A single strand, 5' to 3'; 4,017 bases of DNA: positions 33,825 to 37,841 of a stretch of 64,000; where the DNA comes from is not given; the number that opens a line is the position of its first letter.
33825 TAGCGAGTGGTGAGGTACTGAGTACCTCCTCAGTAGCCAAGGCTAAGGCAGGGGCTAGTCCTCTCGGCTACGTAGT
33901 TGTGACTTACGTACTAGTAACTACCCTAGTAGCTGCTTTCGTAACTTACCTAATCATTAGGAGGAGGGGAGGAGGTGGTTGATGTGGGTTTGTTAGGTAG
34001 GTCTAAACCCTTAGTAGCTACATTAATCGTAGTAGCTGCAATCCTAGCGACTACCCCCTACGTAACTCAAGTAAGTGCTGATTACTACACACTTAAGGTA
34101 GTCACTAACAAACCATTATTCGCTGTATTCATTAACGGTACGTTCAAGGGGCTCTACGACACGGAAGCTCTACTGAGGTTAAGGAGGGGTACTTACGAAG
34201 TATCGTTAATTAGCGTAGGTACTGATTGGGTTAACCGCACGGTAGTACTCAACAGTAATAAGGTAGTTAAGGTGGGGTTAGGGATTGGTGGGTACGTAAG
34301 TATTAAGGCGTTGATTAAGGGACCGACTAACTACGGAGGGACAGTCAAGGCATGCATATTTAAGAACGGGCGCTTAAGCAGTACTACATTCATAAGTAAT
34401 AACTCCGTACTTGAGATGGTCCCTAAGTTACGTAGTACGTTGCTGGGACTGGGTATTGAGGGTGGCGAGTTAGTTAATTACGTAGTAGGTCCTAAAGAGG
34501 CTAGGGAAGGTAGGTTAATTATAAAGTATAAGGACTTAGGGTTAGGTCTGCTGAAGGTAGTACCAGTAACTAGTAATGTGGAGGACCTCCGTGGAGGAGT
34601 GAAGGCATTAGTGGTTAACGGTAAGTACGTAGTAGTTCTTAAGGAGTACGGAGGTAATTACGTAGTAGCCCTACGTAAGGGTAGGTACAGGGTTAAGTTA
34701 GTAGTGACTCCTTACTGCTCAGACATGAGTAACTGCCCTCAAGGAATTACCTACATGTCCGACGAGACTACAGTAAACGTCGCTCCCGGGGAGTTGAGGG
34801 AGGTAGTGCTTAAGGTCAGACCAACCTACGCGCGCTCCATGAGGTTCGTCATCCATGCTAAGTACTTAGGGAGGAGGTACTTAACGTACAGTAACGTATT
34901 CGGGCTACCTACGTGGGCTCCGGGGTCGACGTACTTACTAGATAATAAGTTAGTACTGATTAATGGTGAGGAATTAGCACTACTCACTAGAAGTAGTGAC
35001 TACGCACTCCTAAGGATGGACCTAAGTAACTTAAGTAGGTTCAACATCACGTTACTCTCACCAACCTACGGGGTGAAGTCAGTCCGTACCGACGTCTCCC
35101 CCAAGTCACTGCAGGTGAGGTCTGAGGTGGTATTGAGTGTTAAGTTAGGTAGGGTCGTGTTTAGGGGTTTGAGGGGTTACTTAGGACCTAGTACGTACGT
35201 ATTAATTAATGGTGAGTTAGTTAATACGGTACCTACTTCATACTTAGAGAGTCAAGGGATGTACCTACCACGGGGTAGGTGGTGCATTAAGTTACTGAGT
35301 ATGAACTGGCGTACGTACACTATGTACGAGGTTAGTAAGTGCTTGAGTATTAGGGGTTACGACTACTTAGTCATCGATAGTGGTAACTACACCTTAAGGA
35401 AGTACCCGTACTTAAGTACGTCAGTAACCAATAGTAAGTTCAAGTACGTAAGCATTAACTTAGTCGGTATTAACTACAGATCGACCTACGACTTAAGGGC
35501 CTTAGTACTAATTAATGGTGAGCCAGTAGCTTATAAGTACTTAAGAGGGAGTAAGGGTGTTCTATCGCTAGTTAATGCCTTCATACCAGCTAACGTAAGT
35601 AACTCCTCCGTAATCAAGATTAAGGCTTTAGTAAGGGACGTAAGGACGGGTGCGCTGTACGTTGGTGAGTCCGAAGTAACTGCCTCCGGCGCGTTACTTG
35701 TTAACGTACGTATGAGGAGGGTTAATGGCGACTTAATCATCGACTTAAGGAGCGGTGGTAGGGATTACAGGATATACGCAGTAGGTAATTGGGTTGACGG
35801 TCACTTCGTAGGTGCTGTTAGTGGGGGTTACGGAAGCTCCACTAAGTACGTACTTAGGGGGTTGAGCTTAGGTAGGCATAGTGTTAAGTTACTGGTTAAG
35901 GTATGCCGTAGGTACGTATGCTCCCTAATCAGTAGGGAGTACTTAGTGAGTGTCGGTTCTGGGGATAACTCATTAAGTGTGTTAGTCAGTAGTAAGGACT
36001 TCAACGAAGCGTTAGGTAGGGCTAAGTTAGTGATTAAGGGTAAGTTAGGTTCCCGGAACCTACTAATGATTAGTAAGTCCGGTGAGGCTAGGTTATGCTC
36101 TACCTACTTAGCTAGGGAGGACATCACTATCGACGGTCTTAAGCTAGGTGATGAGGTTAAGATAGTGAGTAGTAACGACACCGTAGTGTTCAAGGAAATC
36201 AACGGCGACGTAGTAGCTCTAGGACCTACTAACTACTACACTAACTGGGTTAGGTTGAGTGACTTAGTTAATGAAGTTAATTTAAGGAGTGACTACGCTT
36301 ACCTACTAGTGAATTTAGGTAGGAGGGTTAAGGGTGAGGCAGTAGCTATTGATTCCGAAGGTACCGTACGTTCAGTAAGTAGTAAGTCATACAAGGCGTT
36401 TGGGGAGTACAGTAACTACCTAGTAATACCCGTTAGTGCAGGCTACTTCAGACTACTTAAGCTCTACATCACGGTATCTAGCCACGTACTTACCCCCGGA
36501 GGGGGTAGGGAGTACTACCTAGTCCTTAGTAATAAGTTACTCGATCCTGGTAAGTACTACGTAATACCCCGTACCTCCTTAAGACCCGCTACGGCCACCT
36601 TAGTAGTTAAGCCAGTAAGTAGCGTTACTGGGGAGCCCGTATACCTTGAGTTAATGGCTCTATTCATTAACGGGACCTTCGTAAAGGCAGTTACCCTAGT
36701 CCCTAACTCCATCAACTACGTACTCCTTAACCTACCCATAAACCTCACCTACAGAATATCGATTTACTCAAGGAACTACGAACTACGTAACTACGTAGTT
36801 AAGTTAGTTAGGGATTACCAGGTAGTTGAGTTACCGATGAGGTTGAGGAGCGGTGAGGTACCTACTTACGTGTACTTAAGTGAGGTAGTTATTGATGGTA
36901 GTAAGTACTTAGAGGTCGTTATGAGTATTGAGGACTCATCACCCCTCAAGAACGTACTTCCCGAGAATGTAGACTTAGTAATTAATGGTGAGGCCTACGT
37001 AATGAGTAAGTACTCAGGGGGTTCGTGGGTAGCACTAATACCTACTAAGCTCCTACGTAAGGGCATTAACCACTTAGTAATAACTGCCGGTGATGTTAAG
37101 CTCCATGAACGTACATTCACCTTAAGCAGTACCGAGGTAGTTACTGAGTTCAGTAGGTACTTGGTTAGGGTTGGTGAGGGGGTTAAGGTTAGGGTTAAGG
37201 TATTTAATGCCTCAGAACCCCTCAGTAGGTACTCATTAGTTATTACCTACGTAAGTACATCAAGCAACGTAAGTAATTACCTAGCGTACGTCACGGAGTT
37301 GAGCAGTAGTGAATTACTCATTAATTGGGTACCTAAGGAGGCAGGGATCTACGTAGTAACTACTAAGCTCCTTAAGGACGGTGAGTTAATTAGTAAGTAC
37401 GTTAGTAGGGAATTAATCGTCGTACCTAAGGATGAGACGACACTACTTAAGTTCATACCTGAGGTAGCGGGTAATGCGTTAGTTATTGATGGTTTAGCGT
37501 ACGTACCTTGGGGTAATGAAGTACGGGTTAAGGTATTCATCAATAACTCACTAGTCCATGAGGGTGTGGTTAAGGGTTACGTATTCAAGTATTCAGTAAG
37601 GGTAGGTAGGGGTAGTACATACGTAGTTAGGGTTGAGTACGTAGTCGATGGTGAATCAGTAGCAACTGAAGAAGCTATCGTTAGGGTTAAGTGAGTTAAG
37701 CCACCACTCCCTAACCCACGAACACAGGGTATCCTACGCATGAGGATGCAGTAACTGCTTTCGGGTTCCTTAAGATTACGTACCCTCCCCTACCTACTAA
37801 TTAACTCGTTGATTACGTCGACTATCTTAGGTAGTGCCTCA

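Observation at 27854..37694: Translationally coupled pair of giant exported proteins (2042 + 1239 aa): candidate uncharacterised envelope (S-layer-like anchor plus canopy) module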

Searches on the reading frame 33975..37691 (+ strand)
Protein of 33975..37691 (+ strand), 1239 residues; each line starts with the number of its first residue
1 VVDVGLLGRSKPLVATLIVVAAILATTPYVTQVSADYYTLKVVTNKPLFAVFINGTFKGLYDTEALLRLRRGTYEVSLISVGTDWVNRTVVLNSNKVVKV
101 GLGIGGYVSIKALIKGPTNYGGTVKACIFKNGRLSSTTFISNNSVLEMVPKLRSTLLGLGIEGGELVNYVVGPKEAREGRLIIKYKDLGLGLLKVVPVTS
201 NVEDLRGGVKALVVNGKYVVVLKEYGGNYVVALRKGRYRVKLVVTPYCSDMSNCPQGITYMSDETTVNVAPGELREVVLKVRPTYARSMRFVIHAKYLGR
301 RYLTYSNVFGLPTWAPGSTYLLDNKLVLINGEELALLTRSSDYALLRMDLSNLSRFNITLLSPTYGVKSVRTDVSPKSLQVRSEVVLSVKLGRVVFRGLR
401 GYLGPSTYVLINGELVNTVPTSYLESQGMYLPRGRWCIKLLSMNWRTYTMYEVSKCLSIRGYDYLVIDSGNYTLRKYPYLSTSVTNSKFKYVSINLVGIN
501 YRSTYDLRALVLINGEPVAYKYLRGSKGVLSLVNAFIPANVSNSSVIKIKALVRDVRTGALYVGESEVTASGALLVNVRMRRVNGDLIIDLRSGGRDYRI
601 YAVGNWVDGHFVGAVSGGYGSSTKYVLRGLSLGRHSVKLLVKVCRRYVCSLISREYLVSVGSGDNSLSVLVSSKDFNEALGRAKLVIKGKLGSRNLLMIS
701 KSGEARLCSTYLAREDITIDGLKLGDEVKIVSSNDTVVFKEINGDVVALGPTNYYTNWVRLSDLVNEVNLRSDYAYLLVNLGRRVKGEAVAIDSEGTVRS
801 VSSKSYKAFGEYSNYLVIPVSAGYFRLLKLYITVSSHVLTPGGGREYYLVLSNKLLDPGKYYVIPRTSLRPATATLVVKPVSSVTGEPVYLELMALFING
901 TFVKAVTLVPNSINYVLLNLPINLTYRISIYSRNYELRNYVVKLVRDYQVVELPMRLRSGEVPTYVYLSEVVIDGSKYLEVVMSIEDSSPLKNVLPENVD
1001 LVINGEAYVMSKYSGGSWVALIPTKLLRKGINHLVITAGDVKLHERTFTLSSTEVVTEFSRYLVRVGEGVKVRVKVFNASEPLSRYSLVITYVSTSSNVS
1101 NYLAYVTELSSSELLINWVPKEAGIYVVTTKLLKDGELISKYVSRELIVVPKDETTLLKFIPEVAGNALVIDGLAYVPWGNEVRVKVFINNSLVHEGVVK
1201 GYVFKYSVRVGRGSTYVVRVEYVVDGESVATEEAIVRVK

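Call 7: search_protein_families(library=pfam, proteins=[window:33975-37691:+], max_evalue=1)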
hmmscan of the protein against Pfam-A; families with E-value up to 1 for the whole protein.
window:33975-37691:+ (1239 aa): 0 families

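Call 8: search_protein_families(library=ncbifam, proteins=[window:33975-37691:+], max_evalue=1)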
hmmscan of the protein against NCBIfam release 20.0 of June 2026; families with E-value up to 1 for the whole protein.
window:33975-37691:+ (1239 aa): 0 families

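Call 10: search_solved_structures(query=window:33975-37691:+, max_evalue=1)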
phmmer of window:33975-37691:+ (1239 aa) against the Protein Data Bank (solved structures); distinct sequences matched with E-value up to 1: 1.
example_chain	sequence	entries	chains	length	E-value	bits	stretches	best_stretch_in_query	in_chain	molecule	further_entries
4rv1_A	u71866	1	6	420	0.35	11.6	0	1034-1171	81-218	Engineered Protein OR497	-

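Call 17: find_homologous_proteins(query=window:33975-37691:+)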
Query window:33975-37691:+ (1239 aa): 2 proteins with E <= 0.001 among 8000 candidates.
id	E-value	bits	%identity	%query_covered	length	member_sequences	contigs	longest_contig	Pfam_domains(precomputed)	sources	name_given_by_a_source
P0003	0.0e+0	2675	100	100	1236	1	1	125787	-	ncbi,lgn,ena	-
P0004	2.2e-210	719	39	99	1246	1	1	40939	-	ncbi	-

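Call 18: find_encoding_contigs(protein=P0003, flank=3000, max_places=3)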
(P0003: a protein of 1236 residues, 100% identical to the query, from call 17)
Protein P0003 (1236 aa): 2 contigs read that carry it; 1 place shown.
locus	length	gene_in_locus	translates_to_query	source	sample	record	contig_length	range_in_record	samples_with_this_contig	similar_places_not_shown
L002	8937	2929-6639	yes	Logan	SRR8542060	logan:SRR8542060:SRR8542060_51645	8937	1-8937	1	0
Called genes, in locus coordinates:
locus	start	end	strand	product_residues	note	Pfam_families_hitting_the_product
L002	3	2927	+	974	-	?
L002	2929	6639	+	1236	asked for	-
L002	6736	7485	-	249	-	PF02146:SIR2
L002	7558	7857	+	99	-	PF22277:EncFtn-like (weak), PF02915:Rubrerythrin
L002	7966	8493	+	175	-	PF11070:DUF2871 (weak)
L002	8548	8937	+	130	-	?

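Call 45: predict_structure(alignment_id=A5)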
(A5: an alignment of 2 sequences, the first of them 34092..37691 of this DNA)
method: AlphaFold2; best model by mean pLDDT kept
length: 1200 residues; sequences in the alignment: 2
mean_pLDDT: 38.8   pTM: 0.23
mean pLDDT of the five models: 38.8, 36.0, 31.5, 30.7, 28.9
residues with pLDDT >= 90: 0; 70-90: 68; 50-70: 240; < 50: 892
segments of 3 or more residues with pLDDT < 50: 4-11, 15-33, 39-52, 54-352, 374-379, 404-411, 434-539, 553-561, 574-583, 603-616, 623-925, 948-953, 1008-1030, 1038-1045, 1054-1064, 1068-1074, 1082-1087, 1104-1119, 1137-1142, 1161-1164
pLDDT, mean of each block of 10 residues (from residue 1): 46 46 45 49 41 39 23 27 30 31 23 20 23 23 22 22 23 33 29 37 34 25 36 32 26 21 21 22 20 19 21 24 24 25 26 62 56 48 63 60 43 59 59 43 29 35 35 39 31 33 34 38 36 36 56 46 55 43 54 60 42 49 47 27 24 26 26 25 31 28 26 27 25 23 22 24 22 25 25 23 23 26 25 31 30 34 31 29 32 32 33 26 45 59 60 61 81 72 68 70 55 31 33 51 50 45 46 50 48 57 44 38 61 53 67 73 59 75 63 65
secondary structure, 60 per line:
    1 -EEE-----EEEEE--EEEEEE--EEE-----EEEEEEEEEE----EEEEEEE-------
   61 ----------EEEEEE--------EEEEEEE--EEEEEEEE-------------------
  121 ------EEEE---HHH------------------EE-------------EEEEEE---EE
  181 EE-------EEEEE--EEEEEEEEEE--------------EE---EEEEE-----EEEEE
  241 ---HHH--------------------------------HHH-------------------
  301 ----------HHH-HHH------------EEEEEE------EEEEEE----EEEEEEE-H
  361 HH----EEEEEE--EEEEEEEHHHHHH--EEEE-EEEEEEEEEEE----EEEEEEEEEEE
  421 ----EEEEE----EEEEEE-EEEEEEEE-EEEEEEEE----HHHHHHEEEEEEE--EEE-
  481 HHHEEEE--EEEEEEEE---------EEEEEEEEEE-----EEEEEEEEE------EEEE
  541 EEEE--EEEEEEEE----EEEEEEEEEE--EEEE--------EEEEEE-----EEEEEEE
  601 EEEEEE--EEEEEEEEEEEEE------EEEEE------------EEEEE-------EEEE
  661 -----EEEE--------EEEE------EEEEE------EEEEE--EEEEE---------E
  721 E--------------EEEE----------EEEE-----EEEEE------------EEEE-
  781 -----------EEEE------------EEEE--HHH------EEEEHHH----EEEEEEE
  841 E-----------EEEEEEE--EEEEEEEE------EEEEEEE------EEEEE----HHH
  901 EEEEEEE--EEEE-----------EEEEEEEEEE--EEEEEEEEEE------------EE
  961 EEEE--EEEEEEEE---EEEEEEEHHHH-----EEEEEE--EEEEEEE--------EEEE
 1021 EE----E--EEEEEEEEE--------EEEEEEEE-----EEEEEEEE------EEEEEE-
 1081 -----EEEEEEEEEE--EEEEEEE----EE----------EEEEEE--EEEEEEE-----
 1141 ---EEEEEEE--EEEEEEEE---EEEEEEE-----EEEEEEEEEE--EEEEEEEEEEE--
elements in order (helices of 4 or more, strands of 3 or more residues): E2-4 E10-14 E17-22 E25-27 E33-42 E47-53 E71-76 E85-91 E94-101 E127-130 E170-175 E179-182 E190-194 E197-206 E226-230 E236-240 E330-335 E342-347 E352-358 E367-372 E375-381 H382-387 E390-393 E395-405 E410-420 E425-429 E434-439 E441-448 E450-457 H462-467 E468-474 E477-479 E484-487 E490-497 E507-516 E522-530 E537-544 E547-554 E559-568 E571-574 E583-588 E594-606 E609-621 E628-632 E645-649 E657-660 E666-669 E678-681 E688-692 E699-703 E706-710 E736-739 E750-753 E759-763 E776-779 E792-795 E808-811 E823-826 E834-841 E853-859 E862-869 E876-882 E889-893 E901-907 E910-913 E925-934 E937-946 E959-964 E967-974 E978-984 H985-988 E994-999 E1002-1008 E1017-1022 E1030-1038 E1047-1054 E1060-1067 E1074-1079 E1086-1095 E1098-1104 E1121-1126 E1129-1135 E1144-1150 E1153-1160 E1164-1170 E1176-1185 E1188-1198

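Call 53: search_protein_families(library=phrogs, proteins=[window:33975-37691:+], max_evalue=1)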
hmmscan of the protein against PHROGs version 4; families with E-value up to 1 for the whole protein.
window:33975-37691:+ (1239 aa): 1 family
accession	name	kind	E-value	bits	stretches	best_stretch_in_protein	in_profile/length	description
phrog_2692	-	unknown function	0.35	11.9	0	635-656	35-56/59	-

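Call 54: search_protein_families(library=padloc, proteins=[window:33975-37691:+], max_evalue=1)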
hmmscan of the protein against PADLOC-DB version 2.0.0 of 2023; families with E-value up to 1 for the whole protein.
window:33975-37691:+ (1239 aa): 0 families

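Call 62: fold_search(model_id=the predicted structure, library=pdb)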
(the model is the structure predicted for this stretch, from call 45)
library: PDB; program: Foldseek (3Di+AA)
matches with E <= 10: 1605; with E <= 0.001: 178
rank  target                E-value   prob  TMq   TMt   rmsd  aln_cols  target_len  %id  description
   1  8v29_C                3.0e-09  1.00  0.08  0.11  43.9       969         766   10  Cryo-EM structure of human type I OSM receptor complex: model for full extracellular assembly (released 2024-11-20)
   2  8q6t_I                2.2e-08  1.00  0.08  0.09  80.4      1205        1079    9  Helical reconstruction of the relaxed thick filament from FIB milled left ventricular mouse myofibrils (released 2023-11-01)
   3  9pvp                  2.9e-08  0.92  0.07  0.05  67.5      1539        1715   10  Cryo-EM structure of receptor tyrosine kinase ROS1 extracellular domain (released 2026-02-25)
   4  8qy6_A                3.1e-08  1.00  0.10  0.18  35.9       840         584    8  Structure of interleukin 6 (gp130 P496L mutant). (released 2024-02-21)
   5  8x80_A                4.0e-08  1.00  0.08  0.11  43.0       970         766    9  Structure of leptin-LepR trimer with a small gap (released 2024-08-07)
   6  8v2b_B                4.6e-08  1.00  0.10  0.17  35.6       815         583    8  Cryo-EM structure of mouse type II OSM receptor complex: model for full extracellular assembly (released 2024-11-20)
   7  8qy5_A                7.2e-08  1.00  0.10  0.18  35.3       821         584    9  Structure of interleukin 6. (released 2024-02-21)
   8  8qy4_C                9.9e-08  1.00  0.10  0.18  35.6       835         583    9  Structure of interleukin 11 (gp130 P496L mutant). (released 2024-02-21)
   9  4yh7_A                1.3e-07  1.00  0.10  0.16  43.1       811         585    8  Crystal structure of PTPdelta ectodomain in complex with IL1RAPL1 (released 2015-05-06)
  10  8g4l_am               1.4e-07  0.95  0.07  0.08  105.6      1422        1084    7  Cryo-EM structure of the human cardiac myosin filament (released 2023-11-01)
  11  8v29_B                1.6e-07  1.00  0.10  0.18  34.7       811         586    7  Cryo-EM structure of human type I OSM receptor complex: model for full extracellular assembly (released 2024-11-20)
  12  9pwq_A                3.4e-07  0.85  0.07  0.06  54.7      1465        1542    9  Cryo-EM structure of receptor tyrosine kinase ROS1 extracellular domain in complex with NELL2 (released 2026-02-25)
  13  6mfa                  4.8e-07  1.00  0.07  0.19  20.7       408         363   13  Fragment of human fibronectin containing the 4th-7th type III domains (released 2019-09-18)
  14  8ave_B                7.3e-07  1.00  0.07  0.12  33.2       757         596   10  Human leptin in complex with the human LEP-R ectodomain fused to a C-terminal trimeric isoleucine GCN4 zipper (2:2 mod (released 2023-04-05)
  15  8oq3_A                1.5e-06  0.98  0.08  0.07  35.1      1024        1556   10  Structure of methylamine treated human complement C3 (released 2024-02-21)
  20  7ptp_A                4.1e-06  0.91  0.07  0.11  38.2      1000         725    9  In-situ structure of pentameric S-layer protein (released 2021-12-15)
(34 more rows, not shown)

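Call 65: find_related_loci(query=A2, collection=viral_contigs, flank=5000)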
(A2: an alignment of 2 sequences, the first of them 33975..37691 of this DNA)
Query A2 (1239 aa) in viral_contigs; peptide patterns used: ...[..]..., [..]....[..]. (x = any residue, [..] = any of these).
377 stretches matched a pattern, but none encodes a relative of the query by tblastn (E <= 1e-3).

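Call 66: find_related_loci(query=A2, collection=metagenome_contigs, flank=10000)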
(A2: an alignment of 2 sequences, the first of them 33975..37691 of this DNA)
Query A2 (1239 aa) in metagenome_contigs; peptide patterns used: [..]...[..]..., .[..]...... (x = any residue, [..] = any of these).
397 stretches matched a pattern, but none encodes a relative of the query by tblastn (E <= 1e-3).

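Call 78: search_solved_structures(query=A5, max_evalue=10)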
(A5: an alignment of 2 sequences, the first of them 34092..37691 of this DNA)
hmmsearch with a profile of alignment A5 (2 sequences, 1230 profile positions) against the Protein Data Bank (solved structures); distinct sequences matched with E-value up to 10: 5.
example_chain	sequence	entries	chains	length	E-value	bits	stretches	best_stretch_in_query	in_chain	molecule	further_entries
3gzt_B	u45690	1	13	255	0.16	12.9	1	644-699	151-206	Outer capsid glycoprotein VP7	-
3fmg_A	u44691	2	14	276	0.18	12.7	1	644-699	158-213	Glycoprotein VP7 | Outer layer protein VP7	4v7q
8bp8_D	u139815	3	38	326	0.22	12.4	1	644-699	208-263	Outer capsid glycoprotein VP7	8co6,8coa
8olb_c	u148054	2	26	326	0.22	12.4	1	644-699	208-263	Outer capsid glycoprotein VP7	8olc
10ic_0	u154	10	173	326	0.24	12.3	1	644-699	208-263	Outer capsid glycoprotein VP7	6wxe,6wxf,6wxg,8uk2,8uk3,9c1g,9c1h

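Call 86: fold_search(model_id=the predicted structure, library=viral)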
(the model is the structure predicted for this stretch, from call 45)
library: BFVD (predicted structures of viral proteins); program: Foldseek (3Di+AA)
matches with E <= 10: 700; with E <= 0.001: 86
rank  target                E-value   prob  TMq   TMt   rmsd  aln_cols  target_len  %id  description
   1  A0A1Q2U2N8            2.8e-10  0.99  0.07  0.06  57.1      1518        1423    9  Putative hemagglutinin/hemolysin-related protein [Vibrio phage pTD1]
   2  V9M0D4                5.0e-10  1.00  0.08  0.09  56.4      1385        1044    8  Big-1 domain-containing protein [Vibrio phage VP4B]
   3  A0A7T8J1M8            1.4e-09  0.99  0.07  0.08  56.9      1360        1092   10  (no name in the UniProt tables at hand)
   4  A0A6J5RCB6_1          9.5e-09  1.00  0.09  0.11  41.6       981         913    8  Fibronectin type III [uncultured Caudovirales phage]
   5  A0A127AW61            8.3e-08  1.00  0.08  0.10  30.8       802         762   12  Putative regulator of chromosome condensation [Bacillus phage SP-15]
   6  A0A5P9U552            1.4e-07  1.00  0.09  0.09  35.7       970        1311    9  (no name in the UniProt tables at hand)
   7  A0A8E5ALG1            2.1e-07  1.00  0.11  0.14  30.4       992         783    8  Membrane protein ORF109 [Anguillid herpesvirus 1]
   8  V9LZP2                2.9e-07  0.98  0.08  0.09  34.5      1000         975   11  Uncharacterized protein [Vibrio phage VP4B]
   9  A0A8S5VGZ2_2          3.5e-07  0.99  0.10  0.10  40.4      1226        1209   10  Uncharacterized protein [Myoviridae sp. ctkfK18]
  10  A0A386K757            6.4e-07  1.00  0.09  0.14  53.3       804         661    9  Putative inverse autotransporter beta-barrel domain-containing protein [Dickeya phage vB_DsoM_JA11]
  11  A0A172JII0            1.3e-06  0.99  0.09  0.12  38.1      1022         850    9  Uncharacterized protein [Bacillus phage AR9]
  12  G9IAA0                1.3e-06  0.96  0.09  0.09  40.5      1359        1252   11  (no name in the UniProt tables at hand)
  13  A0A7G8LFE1            1.6e-06  0.98  0.08  0.08  43.2       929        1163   10  (no name in the UniProt tables at hand)
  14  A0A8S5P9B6            2.2e-06  0.99  0.07  0.08  48.8       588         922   12  Fibronectin [Myoviridae sp. ctTYJ16]
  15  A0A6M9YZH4            2.2e-06  0.91  0.08  0.07  36.5      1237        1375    8  (no name in the UniProt tables at hand)
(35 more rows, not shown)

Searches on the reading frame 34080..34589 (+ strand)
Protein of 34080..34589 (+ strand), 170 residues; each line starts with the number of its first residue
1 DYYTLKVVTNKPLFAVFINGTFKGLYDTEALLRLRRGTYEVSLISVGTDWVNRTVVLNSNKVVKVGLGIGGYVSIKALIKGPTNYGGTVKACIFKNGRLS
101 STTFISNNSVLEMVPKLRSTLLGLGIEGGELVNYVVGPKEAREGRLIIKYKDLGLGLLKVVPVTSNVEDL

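Call 100: search_protein_families(library=pfam, proteins=[window:34080-34589:+], max_evalue=5)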
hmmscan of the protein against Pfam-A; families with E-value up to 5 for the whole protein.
seq(170 aa): 2 families
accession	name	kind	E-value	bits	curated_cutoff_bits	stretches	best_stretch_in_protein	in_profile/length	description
PF08308.17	PEGA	-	0.021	15.2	20.8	1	3-66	2-64/71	PEGA domain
PF14268.11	YoaP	-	0.26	11.3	25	0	92-109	24-41/44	YoaP-like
